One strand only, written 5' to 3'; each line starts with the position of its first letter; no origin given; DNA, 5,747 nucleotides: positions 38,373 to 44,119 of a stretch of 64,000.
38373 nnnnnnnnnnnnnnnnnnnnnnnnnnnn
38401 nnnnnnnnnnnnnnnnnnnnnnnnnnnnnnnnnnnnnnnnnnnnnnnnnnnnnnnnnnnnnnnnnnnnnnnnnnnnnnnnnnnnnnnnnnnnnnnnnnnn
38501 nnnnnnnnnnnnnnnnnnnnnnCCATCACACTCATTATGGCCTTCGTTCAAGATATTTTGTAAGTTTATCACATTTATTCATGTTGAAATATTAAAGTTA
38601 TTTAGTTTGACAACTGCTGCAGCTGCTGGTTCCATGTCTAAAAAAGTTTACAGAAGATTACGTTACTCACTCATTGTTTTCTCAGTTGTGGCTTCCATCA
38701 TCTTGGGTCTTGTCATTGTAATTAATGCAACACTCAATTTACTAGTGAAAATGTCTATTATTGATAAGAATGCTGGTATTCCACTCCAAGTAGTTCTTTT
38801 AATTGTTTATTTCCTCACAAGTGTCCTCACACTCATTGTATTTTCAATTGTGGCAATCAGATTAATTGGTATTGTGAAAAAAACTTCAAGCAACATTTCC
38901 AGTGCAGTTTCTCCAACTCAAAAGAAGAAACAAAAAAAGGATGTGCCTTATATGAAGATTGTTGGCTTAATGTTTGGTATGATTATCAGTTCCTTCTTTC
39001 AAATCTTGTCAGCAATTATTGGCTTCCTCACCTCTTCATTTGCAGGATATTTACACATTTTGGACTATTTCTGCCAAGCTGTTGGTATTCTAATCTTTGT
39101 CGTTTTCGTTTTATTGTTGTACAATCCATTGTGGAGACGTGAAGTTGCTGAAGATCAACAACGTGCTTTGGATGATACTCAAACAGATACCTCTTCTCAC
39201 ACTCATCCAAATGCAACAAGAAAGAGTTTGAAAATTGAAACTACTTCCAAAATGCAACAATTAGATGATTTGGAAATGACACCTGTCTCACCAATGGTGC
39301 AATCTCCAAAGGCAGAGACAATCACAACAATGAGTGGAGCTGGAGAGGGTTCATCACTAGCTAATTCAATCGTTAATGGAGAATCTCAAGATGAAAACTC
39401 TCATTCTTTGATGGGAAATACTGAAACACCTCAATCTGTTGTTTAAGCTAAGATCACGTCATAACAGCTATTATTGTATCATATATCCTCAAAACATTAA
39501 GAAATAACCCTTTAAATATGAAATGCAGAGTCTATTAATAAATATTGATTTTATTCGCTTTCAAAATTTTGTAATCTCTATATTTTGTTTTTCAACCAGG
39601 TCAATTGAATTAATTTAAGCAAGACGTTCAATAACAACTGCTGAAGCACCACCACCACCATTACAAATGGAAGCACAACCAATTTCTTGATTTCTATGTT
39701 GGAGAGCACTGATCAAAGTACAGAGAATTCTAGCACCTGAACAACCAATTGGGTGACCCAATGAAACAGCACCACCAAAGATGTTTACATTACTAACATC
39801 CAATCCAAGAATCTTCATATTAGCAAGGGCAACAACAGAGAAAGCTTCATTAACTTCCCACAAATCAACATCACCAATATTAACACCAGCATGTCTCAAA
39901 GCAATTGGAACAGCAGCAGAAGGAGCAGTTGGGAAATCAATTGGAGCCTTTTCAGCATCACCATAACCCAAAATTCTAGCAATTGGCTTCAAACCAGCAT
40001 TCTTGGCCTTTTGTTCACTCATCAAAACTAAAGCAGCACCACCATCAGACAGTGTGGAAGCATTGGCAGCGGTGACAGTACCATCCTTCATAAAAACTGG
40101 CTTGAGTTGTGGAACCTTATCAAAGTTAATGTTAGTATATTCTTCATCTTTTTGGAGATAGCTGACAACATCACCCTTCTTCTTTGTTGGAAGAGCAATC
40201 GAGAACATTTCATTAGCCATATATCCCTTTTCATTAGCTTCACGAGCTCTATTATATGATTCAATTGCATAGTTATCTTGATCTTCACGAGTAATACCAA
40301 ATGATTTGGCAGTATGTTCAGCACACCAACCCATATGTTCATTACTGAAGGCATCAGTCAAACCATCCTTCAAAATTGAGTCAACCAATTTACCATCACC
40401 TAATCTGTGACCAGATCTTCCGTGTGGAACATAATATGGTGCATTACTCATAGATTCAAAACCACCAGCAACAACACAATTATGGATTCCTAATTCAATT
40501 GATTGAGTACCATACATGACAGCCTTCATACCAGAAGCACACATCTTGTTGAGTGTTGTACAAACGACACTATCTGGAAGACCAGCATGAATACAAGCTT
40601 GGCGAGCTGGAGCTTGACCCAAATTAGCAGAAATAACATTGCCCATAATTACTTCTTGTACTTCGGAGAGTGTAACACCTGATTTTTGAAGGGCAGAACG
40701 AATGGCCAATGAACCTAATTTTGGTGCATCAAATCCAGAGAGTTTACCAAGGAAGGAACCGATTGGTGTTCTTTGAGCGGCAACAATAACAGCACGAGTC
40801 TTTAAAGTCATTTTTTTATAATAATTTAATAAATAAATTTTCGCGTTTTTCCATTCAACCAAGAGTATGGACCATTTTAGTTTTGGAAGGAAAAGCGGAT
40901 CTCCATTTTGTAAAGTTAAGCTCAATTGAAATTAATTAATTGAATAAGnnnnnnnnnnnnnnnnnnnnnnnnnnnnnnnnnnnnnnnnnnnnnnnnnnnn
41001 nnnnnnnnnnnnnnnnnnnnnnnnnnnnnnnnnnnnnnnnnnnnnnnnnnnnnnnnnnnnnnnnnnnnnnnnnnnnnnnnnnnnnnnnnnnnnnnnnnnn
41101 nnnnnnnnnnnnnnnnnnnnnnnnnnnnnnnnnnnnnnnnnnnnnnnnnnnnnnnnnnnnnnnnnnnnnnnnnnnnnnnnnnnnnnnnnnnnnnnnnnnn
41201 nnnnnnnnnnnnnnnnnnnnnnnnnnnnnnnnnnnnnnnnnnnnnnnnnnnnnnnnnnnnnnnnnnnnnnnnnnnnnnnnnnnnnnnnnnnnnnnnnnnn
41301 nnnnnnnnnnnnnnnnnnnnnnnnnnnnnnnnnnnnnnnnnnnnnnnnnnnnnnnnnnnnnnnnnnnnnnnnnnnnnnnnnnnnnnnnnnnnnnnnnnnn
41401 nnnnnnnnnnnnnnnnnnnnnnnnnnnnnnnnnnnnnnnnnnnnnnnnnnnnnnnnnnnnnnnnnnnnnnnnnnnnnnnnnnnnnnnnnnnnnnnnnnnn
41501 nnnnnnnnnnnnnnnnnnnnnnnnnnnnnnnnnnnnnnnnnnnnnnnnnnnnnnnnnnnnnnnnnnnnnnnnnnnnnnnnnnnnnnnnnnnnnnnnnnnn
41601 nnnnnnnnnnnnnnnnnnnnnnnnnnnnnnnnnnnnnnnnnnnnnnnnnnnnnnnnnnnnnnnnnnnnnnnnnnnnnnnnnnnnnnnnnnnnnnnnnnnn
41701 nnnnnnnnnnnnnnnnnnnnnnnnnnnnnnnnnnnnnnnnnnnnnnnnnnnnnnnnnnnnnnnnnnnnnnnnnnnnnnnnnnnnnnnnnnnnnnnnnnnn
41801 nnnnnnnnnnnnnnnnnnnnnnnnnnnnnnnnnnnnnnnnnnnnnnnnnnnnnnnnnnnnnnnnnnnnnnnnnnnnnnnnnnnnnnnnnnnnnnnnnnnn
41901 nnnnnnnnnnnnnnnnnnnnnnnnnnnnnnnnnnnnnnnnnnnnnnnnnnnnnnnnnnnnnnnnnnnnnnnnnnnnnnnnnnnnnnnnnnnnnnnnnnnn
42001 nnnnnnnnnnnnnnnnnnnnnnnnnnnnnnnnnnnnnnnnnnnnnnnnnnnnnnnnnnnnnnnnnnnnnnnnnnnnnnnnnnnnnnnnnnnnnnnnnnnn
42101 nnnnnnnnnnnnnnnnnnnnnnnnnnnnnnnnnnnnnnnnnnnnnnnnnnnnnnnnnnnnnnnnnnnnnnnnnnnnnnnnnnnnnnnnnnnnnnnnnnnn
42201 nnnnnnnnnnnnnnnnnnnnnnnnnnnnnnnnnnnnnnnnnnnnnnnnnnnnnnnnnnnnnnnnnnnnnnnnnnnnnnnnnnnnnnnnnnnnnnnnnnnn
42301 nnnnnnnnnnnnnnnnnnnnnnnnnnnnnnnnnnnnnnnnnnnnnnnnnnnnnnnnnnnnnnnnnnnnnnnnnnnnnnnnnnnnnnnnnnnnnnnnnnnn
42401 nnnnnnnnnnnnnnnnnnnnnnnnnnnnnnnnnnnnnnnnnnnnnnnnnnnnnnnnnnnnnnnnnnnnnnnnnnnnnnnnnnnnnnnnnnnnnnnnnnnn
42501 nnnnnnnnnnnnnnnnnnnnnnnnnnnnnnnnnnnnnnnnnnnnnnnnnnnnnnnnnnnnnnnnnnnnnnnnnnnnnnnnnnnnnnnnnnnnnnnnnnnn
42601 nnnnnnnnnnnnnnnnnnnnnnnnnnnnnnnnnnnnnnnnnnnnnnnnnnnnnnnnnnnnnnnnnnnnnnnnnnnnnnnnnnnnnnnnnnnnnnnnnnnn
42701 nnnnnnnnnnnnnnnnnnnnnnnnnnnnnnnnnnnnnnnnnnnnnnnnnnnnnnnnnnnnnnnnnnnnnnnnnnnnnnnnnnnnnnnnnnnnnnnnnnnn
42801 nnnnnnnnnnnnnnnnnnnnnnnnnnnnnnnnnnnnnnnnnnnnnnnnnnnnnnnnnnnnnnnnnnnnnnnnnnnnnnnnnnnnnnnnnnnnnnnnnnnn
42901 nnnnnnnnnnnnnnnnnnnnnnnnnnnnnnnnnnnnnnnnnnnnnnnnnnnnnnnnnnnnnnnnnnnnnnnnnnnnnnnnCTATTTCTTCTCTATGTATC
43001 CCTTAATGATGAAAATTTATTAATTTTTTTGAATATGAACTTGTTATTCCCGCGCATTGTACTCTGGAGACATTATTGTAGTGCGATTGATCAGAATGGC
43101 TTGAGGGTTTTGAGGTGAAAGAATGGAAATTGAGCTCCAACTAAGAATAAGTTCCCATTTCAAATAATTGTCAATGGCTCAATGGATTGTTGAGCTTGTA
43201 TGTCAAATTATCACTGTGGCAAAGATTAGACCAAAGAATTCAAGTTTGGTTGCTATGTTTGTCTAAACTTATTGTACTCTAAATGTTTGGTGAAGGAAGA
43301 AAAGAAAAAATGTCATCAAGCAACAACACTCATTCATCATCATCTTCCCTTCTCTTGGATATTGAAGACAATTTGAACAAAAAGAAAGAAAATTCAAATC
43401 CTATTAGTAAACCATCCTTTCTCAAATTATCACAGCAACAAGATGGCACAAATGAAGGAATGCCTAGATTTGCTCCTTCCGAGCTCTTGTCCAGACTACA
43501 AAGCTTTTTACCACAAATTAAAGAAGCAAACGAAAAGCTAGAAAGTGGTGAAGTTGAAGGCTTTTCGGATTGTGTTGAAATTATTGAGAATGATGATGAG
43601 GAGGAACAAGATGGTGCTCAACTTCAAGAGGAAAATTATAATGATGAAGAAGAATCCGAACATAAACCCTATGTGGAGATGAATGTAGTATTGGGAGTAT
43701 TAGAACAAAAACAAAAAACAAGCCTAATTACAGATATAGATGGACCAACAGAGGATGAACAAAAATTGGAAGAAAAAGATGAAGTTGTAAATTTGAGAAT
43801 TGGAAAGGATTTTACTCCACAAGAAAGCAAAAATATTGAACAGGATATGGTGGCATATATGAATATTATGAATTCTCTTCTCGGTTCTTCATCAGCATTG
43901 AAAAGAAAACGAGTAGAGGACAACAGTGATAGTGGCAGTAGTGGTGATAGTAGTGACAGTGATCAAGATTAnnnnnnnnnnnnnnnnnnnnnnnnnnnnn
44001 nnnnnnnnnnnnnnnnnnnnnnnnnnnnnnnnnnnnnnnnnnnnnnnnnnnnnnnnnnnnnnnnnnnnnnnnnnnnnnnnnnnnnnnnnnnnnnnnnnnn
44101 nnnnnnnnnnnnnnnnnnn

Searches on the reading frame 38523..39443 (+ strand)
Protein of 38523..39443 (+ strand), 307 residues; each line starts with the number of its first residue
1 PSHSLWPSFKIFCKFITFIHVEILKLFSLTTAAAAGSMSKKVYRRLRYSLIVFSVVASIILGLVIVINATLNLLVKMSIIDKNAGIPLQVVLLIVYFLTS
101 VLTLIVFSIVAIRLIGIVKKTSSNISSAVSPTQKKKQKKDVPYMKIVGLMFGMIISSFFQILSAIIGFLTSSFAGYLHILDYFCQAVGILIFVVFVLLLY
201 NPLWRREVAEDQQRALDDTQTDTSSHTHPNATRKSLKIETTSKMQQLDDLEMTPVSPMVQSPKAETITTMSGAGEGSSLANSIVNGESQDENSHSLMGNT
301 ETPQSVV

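Call 12: search_protein_families(library=pfam, proteins=[window:38523-39443:+], max_evalue=0.01)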
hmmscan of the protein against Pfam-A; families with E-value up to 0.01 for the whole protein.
window:38523-39443:+ (307 aa): 3 families
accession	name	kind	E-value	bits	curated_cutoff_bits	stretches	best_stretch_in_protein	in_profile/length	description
PF06703.16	SPC25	-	0.0006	20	24.3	0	45-130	16-100/159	Microsomal signal peptidase 25 kDa subunit (SPC25)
PF05231.19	MASE1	-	0.006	16.2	29.8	1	154-211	123-180/299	MASE1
PF15807.10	MAP17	-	0.0087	16.5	29.6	0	186-236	37-88/122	Membrane-associated protein 117 kDa, PDZK1-interacting protein 1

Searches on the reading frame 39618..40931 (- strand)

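Call 13: search_protein_families(library=pfam, proteins=[window:39618-40931:-], max_evalue=0.01)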
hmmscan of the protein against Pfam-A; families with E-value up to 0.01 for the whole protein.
window:39618-40931:- (438 aa): 3 families
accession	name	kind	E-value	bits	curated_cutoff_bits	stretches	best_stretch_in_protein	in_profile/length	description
PF00108.29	Thiolase_N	-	1.3e-87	293.9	26.4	1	48-307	2-260/260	Thiolase, N-terminal domain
PF02803.24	Thiolase_C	-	3.4e-43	146.6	27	1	314-436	1-123/123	Thiolase, C-terminal domain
PF22691.2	Thiolase_C_1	-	0.00011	22.4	28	1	335-377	18-60/144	Thiolase C-terminal domain-like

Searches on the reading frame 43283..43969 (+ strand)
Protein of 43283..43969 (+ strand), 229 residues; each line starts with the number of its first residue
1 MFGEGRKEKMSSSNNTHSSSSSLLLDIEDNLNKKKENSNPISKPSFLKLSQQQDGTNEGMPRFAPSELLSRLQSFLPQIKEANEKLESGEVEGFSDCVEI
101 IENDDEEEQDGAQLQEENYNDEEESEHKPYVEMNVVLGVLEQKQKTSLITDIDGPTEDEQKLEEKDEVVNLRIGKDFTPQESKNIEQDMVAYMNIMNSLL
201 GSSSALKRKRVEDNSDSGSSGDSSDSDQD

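Call 13: search_protein_families(library=pfam, proteins=[window:43283-43969:+], max_evalue=0.01)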
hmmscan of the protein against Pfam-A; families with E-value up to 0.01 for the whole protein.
window:43283-43969:+ (229 aa): 1 family
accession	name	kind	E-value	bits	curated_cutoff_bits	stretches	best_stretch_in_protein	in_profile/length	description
PF15370.11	NOPCHAP1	-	6.5e-14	52.8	27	1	68-212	1-108/110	NOP protein chaperone 1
